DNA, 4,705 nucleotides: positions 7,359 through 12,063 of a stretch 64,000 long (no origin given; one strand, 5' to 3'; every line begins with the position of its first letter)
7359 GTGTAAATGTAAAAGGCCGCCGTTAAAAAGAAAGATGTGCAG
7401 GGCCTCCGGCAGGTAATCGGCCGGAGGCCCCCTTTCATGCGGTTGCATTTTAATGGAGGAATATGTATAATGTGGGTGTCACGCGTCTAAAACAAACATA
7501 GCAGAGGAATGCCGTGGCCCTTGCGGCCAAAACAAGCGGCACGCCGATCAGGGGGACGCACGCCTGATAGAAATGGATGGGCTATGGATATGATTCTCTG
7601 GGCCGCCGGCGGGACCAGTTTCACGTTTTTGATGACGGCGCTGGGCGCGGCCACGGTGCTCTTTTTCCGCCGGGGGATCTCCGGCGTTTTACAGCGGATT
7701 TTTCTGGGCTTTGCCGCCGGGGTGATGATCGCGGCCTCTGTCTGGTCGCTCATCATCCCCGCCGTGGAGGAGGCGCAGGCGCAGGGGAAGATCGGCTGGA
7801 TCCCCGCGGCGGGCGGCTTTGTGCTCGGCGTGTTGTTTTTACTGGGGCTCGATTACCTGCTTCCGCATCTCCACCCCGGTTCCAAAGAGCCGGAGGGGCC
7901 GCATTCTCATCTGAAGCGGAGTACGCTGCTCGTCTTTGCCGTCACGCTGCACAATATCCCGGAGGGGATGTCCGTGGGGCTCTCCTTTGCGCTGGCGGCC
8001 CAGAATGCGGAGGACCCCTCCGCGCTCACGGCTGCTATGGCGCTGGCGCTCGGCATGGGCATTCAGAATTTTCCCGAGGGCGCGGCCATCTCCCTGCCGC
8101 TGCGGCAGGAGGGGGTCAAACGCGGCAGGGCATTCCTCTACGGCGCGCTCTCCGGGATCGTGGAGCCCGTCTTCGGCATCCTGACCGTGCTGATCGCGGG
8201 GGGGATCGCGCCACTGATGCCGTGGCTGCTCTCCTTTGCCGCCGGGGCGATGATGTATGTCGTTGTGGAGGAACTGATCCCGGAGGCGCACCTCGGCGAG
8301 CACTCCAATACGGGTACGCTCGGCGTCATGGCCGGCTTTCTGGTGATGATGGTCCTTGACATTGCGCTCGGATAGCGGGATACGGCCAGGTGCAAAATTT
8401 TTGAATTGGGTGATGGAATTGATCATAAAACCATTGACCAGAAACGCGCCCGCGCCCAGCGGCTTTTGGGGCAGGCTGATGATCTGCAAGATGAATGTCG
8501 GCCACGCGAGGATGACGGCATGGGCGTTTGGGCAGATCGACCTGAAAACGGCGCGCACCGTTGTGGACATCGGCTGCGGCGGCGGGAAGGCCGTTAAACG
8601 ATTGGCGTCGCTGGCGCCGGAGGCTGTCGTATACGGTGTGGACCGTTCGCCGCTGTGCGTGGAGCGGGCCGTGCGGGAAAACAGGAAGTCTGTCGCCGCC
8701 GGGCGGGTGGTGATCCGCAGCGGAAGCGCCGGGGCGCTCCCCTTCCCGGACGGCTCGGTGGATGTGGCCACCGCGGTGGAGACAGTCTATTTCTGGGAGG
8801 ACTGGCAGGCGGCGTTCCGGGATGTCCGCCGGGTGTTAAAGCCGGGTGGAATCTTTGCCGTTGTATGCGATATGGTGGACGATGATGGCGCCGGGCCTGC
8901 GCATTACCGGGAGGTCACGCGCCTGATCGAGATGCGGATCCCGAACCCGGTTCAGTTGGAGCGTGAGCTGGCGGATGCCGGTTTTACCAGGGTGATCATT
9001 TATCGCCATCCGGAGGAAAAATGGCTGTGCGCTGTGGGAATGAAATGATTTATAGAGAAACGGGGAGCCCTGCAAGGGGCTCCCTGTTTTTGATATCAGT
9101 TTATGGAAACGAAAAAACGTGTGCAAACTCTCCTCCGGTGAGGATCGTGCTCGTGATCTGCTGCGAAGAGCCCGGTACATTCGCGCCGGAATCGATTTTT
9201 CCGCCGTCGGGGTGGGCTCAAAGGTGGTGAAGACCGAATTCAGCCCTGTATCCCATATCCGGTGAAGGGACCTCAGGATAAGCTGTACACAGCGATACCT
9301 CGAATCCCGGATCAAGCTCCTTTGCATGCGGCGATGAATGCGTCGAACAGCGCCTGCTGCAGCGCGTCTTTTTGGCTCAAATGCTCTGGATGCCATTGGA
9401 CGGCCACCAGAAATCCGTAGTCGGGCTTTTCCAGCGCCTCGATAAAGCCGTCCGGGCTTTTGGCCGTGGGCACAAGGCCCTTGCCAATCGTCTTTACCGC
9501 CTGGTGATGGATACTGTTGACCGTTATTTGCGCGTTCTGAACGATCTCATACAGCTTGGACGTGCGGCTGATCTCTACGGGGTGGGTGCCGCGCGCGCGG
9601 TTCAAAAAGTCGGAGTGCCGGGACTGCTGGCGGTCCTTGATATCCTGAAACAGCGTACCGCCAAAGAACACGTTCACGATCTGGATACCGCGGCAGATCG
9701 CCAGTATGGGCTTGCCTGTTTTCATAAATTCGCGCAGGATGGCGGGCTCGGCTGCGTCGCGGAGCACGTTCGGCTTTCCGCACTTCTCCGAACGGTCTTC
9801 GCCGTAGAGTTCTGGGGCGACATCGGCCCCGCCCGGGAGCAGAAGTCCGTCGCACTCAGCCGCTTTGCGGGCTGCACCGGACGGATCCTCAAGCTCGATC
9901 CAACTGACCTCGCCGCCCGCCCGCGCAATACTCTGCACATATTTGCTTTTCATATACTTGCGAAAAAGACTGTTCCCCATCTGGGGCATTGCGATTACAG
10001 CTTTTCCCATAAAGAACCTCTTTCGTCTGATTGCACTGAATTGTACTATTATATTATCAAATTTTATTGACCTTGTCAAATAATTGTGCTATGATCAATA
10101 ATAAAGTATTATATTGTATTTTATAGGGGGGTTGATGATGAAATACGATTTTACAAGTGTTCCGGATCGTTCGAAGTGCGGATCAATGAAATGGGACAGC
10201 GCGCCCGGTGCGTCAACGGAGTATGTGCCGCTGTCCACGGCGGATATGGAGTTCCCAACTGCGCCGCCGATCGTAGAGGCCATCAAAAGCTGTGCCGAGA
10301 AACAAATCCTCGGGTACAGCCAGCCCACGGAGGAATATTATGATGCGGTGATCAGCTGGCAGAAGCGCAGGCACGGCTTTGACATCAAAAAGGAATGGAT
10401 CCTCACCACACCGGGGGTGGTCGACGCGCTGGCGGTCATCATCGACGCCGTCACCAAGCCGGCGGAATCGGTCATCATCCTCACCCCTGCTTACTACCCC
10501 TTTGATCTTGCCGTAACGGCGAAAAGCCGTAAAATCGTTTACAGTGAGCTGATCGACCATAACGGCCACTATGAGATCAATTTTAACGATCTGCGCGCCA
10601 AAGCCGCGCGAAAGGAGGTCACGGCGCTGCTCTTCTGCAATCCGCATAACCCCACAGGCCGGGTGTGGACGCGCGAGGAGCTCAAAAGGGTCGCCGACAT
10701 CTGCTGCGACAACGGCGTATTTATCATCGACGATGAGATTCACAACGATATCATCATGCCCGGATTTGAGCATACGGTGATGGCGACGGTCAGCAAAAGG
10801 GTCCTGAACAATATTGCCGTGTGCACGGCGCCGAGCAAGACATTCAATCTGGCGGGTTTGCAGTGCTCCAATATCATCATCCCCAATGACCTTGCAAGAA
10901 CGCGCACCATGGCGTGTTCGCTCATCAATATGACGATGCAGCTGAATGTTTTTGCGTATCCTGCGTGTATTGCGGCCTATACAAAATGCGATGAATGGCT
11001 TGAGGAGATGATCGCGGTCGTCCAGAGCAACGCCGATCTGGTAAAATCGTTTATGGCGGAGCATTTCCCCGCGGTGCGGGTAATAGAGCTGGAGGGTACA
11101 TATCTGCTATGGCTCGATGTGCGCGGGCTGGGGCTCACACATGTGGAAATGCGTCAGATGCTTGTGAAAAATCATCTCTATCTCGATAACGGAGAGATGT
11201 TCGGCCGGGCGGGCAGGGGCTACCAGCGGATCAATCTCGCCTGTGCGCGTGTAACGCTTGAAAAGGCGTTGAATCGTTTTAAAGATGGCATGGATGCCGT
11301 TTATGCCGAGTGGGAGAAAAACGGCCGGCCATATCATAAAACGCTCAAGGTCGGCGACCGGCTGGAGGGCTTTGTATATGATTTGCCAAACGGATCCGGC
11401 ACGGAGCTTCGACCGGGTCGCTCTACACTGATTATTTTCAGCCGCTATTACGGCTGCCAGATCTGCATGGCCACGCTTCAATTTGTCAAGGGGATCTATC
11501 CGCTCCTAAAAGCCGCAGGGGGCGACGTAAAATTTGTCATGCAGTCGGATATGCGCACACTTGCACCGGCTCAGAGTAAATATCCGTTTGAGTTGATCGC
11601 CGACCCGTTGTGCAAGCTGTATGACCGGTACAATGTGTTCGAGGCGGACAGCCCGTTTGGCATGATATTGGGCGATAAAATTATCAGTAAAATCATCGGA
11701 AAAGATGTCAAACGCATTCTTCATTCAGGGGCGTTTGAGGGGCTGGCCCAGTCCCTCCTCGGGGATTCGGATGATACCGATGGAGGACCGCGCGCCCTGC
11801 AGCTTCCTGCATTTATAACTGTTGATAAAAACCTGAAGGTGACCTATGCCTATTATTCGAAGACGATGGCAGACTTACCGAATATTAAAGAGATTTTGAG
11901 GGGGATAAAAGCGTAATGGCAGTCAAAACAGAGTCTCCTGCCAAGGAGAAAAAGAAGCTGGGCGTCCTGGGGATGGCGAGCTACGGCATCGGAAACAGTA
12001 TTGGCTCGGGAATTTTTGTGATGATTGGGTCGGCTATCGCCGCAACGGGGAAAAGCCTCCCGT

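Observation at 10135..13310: Unusual fusion of a PatB/MalY C-S lyase with a peroxiredoxin-like thioredoxin-fold domain, co-transcribed with an APC permease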

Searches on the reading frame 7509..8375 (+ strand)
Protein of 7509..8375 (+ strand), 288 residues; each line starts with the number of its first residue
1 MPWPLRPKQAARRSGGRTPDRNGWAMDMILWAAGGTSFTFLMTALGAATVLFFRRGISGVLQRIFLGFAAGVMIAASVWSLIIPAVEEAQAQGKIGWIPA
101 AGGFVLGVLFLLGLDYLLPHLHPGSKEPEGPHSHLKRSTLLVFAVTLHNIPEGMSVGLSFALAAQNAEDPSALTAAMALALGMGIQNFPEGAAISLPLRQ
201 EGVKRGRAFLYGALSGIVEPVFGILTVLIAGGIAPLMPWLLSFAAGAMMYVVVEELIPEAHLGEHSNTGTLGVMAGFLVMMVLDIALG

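Call 16: search_protein_families(library=ncbifam, proteins=[window:7509-8375:+], max_evalue=0.001)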
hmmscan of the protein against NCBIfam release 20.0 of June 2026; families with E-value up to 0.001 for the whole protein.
window:7509-8375:+ (288 aa): 1 family
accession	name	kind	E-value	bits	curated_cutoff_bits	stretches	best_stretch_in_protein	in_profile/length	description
NF003243.0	PRK04201.1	equivalog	2.5e-36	125.3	252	1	32-282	8-260/266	zinc transporter ZupT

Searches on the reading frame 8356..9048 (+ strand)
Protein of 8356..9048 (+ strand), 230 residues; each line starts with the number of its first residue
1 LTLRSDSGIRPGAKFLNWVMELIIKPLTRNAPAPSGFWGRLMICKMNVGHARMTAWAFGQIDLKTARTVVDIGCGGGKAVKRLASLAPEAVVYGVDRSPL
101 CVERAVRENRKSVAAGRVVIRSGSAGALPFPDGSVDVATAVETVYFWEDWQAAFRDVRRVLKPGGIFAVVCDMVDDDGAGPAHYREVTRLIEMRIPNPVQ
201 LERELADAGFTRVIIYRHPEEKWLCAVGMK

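Call 16: search_protein_families(library=ncbifam, proteins=[window:8356-9048:+], max_evalue=0.001)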
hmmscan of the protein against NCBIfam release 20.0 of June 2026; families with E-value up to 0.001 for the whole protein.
window:8356-9048:+ (230 aa): 41 families (the best 25 are shown)
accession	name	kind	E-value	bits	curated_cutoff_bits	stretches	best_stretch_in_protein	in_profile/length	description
NF045667.1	MTase_DVU1556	equivalog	1.8e-18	66.8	155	1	49-217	6-167/213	DVU_1556 family methyltransferase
NF041537.1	ArsM_AhpD_UU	exception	2.8e-17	62.5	510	1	63-174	74-184/345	arsenite methyltransferase/AhpD domain selenoprotein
NF008823.0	PRK11873.1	subfamily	4.7e-15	55.8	263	1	62-216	74-229/272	arsenite methyltransferase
NF047649.1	MTase_UXPK_star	exception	1.7e-13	50.3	460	1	62-174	74-185/283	methyltransferase/UXPK-star double selenoprotein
TIGR01934.1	MenG_MenH_UbiE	subfamily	1.1e-12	47.7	158.35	1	60-170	34-142/223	ubiquinone/menaquinone biosynthesis methyltransferase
NF001244.0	PRK00216.1-5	equivalog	2.2e-12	46.8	216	1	60-170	43-154/236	bifunctional demethylmenaquinone methyltransferase/2-methoxy-6-polyprenyl-1,4-benzoquinol methylase UbiE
NF045823.1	PthPhpthDimycoMt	equivalog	2.9e-11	43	300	1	59-169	61-166/256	phthiotriol/phenolphthiotriol dimycocerosates methyltransferase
NF041536.1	ArsM_DUF2284_UU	exception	2.2e-10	39.5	575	1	63-174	74-185/459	arsenite methyltransferase/DUF2284 domain selenoprotein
NF045825.1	FAmtase_mtf2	equivalog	4.1e-10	39.3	400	1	59-168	53-157/248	fatty-acid O-methyltransferase Mtf2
TIGR02072.1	BioC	equivalog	4.6e-10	39.7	184.95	1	66-169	35-132/244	malonyl-ACP O-methyltransferase BioC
NF043040.1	corrin_prot_MT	hypoth_equivalog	5.2e-10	39.1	180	1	65-178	41-156/216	corrinoid protein-associated methyltransferase CpaM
NF052510.1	methyltran_MpqE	exception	1.2e-09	38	335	1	54-168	35-150/234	methyl-plastoquinone biosynthesis methyltransferase MpqE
NF010703.0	PRK14103.1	equivalog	4.8e-09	36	320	1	59-169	23-124/256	trans-aconitate 2-methyltransferase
NF038099.1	AsSugarArsM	exception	6.7e-09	35.3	400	1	60-215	53-218/321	arsenosugar biosynthesis arsenite methyltransferase ArsM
NF001240.0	PRK00216.1-1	equivalog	1.9e-08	33.6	378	1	54-169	52-168/251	bifunctional demethylmenaquinone methyltransferase/2-methoxy-6-polyprenyl-1,4-benzoquinol methylase UbiE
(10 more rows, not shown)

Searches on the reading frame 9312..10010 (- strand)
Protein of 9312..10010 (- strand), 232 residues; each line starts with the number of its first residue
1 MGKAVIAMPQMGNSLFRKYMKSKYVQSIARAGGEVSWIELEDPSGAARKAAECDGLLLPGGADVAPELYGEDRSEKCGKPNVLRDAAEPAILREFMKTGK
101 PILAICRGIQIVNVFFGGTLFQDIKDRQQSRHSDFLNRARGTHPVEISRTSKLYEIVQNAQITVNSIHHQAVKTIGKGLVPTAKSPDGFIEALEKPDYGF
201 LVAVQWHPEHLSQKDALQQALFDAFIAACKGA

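Call 16: search_protein_families(library=ncbifam, proteins=[window:9312-10010:-], max_evalue=0.001)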
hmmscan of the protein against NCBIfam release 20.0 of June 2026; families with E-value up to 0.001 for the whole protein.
window:9312-10010:- (232 aa): 14 families
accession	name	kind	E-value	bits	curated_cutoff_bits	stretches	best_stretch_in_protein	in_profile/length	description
NF008471.0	PRK11366.1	equivalog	1.8e-30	106.2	266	1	19-231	26-246/254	gamma-glutamyl-gamma-aminobutyrate hydrolase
NF045546.1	GCDPHdlase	equivalog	6.7e-13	49.2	250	1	80-210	74-181/198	gamma-glutamyl-CDP-amidate hydrolase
TIGR00888.1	guaA_Nterm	equivalog_domain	4.6e-11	42.4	172.15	1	78-227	49-182/188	glutamine-hydrolyzing GMP synthase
NF001975.0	PRK00758.1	equivalog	1.2e-10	41.3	198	1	54-230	44-183/185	GMP synthase subunit A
NF000848.1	PRK00074.1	equivalog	6.7e-09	34.9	400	1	78-226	49-184/512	glutamine-hydrolyzing GMP synthase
NF003792.0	PRK05380.1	equivalog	1.5e-06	27.2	308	1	141-230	432-527/534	CTP synthase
TIGR00337.1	PyrG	equivalog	2.7e-06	26.3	462.75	1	145-228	437-526/526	glutamine hydrolyzing CTP synthase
NF009475.0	PRK12838.1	equivalog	1.9e-05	23.8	221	1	92-228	233-352/359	carbamoyl phosphate synthase small subunit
NF011201.0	PRK14607.1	equivalog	2.1e-05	23.4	670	1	92-225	67-185/534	bifunctional anthranilate synthase component II/anthranilate phosphoribosyltransferase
NF010081.0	PRK13566.1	equivalog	2.1e-05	23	645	1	89-211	590-701/729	anthranilate synthase component I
TIGR01368.1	CPSaseIIsmall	equivalog_domain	2.9e-05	23.2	307.35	1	78-228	227-358/361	glutamine-hydrolyzing carbamoyl-phosphate synthase small subunit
NF002252.0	PRK01175.1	equivalog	0.00017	20.7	298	0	24-128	20-118/261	phosphoribosylformylglycinamidine synthase subunit PurQ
NF005849.0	PRK07765.1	equivalog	0.00019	20.8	308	0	89-211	66-176/219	aminodeoxychorismate/anthranilate synthase component II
NF005367.0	PRK06895.1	equivalog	0.00025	21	265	1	91-210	65-172/190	anthranilate synthase component II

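Call 38: search_solved_structures(query=window:9312-10010:-, max_evalue=0.00001)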
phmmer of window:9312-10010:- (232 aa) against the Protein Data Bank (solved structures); distinct sequences matched with E-value up to 0.00001: 5.
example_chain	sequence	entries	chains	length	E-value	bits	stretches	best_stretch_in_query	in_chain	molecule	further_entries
3fij_A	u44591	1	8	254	3.1e-43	151.1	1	19-229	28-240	Lin1909 protein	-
6vtv_A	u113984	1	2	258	1.6e-27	99.7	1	19-230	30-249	Gamma-glutamyl-gamma-aminobutyrate hydrolase PuuD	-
7d4r_A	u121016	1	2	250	4e-20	75.5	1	23-230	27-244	Probable glutamine amidotransferase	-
7d53_A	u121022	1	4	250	3.9e-19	72.3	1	23-230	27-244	Probable glutamine amidotransferase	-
7d50_A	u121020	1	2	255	4.1e-19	72.2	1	23-230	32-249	Probable glutamine amidotransferase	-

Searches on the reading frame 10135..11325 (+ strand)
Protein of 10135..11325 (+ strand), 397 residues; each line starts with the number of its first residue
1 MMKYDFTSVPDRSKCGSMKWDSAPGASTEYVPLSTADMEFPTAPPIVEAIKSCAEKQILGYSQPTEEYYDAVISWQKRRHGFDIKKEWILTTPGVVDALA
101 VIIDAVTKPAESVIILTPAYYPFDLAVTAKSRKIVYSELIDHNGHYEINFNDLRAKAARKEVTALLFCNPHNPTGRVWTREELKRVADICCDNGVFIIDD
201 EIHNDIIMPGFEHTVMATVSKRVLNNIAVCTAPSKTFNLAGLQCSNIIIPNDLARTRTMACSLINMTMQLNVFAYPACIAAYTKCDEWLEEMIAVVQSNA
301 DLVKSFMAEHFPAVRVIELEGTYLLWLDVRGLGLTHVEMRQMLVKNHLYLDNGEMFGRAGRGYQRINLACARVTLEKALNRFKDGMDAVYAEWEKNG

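Call 36: search_solved_structures(query=window:10135-11325:+, max_evalue=1e-20, show_alignments=2)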
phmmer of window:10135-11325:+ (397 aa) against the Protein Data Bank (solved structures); distinct sequences matched with E-value up to 1e-20: 20.
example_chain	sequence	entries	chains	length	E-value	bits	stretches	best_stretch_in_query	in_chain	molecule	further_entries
1c7n_A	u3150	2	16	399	1.5e-101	343.7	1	2-384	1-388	CYSTALYSIN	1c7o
4dgt_A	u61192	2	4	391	2.1e-93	316.9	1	2-385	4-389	Putative pyridoxal phosphate-dependent transferase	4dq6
6qp3_A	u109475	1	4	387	1.1e-89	304.6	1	10-385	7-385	Cystathionine beta-lyase PatB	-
9k71_A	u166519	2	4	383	2e-84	287.3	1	12-383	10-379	cysteine-S-conjugate beta-lyase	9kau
3t32_A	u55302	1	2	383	1e-83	285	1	11-383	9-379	Aminotransferase, class I/II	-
8juj_A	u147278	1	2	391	2.5e-83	283.7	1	12-384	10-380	Aspartate aminotransferase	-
8y54_A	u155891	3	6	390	6.4e-73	249.5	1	3-386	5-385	cysteine-S-conjugate beta-lyase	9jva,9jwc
3dzz_A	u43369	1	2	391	1e-72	248.8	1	3-386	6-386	putative pyridoxal 5'-phosphate-dependent C-S lyase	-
9m0q_A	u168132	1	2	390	4.3e-72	246.7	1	3-386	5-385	cysteine-S-conjugate beta-lyase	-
7qug_A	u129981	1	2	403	1e-69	238.9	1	24-383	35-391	carbon-sulfur lyase FnaPatB1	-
3b1c_A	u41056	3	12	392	5.9e-69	236.4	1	3-381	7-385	BetaC-S lyase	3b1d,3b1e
3l8a_A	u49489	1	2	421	2e-68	234.7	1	2-382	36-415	Putative aminotransferase, probable beta-cystathionase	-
6qp1_A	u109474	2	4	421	5.6e-62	213.4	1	29-385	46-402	Aminotransferase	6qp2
5z0q_C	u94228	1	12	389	1.8e-50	175.6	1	2-385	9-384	Aminotransferase, class I and II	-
1d2f_A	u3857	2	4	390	2.4e-50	175.1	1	4-380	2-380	MALY PROTEIN | Protein MalY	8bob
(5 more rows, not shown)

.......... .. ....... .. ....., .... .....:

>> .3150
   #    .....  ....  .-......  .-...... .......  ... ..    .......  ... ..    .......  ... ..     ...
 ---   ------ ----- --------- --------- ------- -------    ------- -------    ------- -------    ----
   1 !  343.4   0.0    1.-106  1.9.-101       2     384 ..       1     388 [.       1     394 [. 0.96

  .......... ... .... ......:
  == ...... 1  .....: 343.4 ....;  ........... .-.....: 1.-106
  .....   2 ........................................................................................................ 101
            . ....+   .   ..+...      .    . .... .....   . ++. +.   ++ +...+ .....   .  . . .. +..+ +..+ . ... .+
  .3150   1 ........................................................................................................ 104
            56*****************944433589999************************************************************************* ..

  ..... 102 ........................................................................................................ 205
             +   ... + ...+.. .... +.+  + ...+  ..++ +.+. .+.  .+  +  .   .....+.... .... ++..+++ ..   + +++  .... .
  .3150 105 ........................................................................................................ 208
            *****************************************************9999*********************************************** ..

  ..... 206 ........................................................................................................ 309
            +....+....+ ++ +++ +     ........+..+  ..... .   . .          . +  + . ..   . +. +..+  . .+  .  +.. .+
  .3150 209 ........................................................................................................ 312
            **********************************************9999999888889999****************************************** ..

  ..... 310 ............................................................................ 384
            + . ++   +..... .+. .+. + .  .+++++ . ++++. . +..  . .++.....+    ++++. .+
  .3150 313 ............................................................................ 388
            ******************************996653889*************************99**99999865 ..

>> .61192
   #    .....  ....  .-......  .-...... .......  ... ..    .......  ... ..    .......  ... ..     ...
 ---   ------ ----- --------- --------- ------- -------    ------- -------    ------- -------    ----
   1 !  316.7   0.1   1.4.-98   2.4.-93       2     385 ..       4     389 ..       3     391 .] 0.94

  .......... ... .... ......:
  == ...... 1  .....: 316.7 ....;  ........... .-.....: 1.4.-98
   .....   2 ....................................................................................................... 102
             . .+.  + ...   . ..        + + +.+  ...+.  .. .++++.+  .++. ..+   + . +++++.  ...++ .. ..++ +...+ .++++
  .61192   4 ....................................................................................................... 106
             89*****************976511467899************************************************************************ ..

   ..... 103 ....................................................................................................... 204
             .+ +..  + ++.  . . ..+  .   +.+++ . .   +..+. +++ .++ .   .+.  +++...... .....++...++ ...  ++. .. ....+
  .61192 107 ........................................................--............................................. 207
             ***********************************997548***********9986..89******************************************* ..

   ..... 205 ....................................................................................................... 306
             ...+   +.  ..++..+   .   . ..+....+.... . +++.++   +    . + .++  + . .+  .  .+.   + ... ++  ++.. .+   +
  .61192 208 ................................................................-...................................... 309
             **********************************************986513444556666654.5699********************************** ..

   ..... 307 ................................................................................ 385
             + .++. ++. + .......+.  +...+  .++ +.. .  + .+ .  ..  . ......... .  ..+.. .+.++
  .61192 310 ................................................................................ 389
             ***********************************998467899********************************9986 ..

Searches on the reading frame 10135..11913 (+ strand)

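Call 4: search_protein_families(library=pfam, proteins=[window:10135-11913:+], max_evalue=1)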
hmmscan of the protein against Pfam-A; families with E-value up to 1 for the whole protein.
window:10135-11913:+ (593 aa): 3 families
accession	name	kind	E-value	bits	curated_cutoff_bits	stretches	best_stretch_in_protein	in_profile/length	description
PF00155.27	Aminotran_1_2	-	4.3e-34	118.7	19.7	1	29-382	2-361/361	Aminotransferase class I and II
PF08534.16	Redoxin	-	0.015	15.5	26.6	0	426-491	26-94/148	Redoxin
PF00578.27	AhpC-TSA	-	0.18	12.2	26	1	428-505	25-104/124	AhpC/TSA family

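Call 5: search_protein_families(library=ncbifam, proteins=[window:10135-11913:+], max_evalue=1)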
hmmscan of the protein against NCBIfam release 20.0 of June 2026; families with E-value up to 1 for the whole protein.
window:10135-11913:+ (593 aa): 73 families (the best 25 are shown)
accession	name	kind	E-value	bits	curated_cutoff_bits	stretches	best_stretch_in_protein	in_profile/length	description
TIGR04350.1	C_S_lyase_PatB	subfamily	3.3e-113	378.5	340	1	6-384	1-381/384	PatB family C-S lyase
NF041364.1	GntC_guanitoxin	equivalog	2.4e-33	115.5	415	1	33-383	3-354/356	guanitoxin biosynthesis PLP-dependent (S)-gamma-hydroxy-L-arginine cyclodehydratase GntC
NF005855.0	PRK07777.1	equivalog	4.4e-31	108.6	553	1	67-335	69-332/391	pyridoxal phosphate-dependent aminotransferase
TIGR01265.1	tyr_nico_aTase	subfamily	7.7e-31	107.5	292.45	1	36-384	43-397/403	tyrosine/nicotianamine family aminotransferase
NF004770.0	PRK06108.1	subfamily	3.6e-30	105.1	422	1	68-385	78-391/396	pyridoxal phosphate-dependent aminotransferase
NF004975.0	PRK06348.1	equivalog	5.3e-30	104.7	549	1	30-383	31-380/384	pyridoxal phosphate-dependent aminotransferase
NF006230.0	PRK08363.1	equivalog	7.2e-29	100.8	534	1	56-387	63-393/398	alanine aminotransferase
NF006229.0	PRK08361.1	equivalog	6.3e-28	97.9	624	1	32-387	37-389/391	aspartate aminotransferase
NF004870.0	PRK06225.1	equivalog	5.1e-27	94.6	351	1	81-388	78-376/380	pyridoxal phosphate-dependent aminotransferase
NF005744.0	PRK07568.1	subfamily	7.3e-27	94.2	389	1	42-316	44-313/398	pyridoxal phosphate-dependent aminotransferase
NF004621.0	PRK05957.1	equivalog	2e-26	92.7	498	1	77-389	79-386/389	pyridoxal phosphate-dependent aminotransferase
NF041091.1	asp_aminotase_Arch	equivalog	8e-26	90.8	550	1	29-384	28-373/376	aspartate aminotransferase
NF005816.0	PRK07682.1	equivalog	3.9e-25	88.3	620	1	77-384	80-381/390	aminotransferase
NF006756.0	PRK09276.1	subfamily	8.6e-25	87.5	507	1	30-384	33-384/387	LL-diaminopimelate aminotransferase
NF006488.0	PRK08912.1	equivalog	9.2e-25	87.4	498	1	69-342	69-337/387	aminotransferase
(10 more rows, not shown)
